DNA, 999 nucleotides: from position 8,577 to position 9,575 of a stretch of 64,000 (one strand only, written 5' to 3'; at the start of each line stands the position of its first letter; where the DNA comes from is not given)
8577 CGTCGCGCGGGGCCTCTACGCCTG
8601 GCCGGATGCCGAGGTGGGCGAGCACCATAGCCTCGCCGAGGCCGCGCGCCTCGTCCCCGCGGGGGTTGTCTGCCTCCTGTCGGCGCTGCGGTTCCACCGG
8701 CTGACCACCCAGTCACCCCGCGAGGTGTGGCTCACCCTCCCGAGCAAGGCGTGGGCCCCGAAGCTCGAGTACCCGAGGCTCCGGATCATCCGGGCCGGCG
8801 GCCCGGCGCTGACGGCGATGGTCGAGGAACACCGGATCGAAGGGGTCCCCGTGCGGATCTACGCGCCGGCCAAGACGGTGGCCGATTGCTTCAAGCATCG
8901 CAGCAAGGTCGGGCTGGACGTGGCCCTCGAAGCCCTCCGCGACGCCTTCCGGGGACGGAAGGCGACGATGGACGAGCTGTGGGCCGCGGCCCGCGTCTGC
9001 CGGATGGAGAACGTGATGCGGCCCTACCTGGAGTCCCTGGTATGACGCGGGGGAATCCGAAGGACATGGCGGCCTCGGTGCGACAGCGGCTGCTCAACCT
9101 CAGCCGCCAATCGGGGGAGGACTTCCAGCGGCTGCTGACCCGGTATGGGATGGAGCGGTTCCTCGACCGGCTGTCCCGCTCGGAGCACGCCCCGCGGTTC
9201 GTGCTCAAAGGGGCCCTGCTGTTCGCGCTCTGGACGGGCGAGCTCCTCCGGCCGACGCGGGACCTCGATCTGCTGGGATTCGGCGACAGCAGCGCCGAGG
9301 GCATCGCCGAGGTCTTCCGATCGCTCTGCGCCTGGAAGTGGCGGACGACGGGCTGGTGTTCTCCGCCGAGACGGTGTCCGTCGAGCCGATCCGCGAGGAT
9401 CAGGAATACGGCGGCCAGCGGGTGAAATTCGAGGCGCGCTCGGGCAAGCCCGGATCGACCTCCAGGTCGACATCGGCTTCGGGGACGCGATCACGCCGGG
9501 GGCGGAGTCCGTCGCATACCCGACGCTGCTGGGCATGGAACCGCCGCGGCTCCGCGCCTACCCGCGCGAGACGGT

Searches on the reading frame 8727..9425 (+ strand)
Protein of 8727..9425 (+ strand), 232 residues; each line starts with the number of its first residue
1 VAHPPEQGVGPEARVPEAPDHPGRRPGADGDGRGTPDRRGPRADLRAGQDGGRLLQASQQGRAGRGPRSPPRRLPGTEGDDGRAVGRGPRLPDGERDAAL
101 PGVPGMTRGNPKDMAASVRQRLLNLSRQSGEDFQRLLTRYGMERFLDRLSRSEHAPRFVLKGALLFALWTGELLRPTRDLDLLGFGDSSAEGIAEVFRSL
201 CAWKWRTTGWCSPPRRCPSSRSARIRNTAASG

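Call 10: search_protein_families(library=pfam, max_evalue=0.1, proteins=[window:8727-9425:+])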
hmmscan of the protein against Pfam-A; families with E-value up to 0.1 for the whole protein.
window:8727-9425:+ (232 aa): 1 family
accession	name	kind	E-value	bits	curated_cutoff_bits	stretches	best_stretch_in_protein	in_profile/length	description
PF08843.17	AbiEii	-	5.1e-11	43.4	22.5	1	144-202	1-61/238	Nucleotidyl transferase AbiEii toxin, Type IV TA system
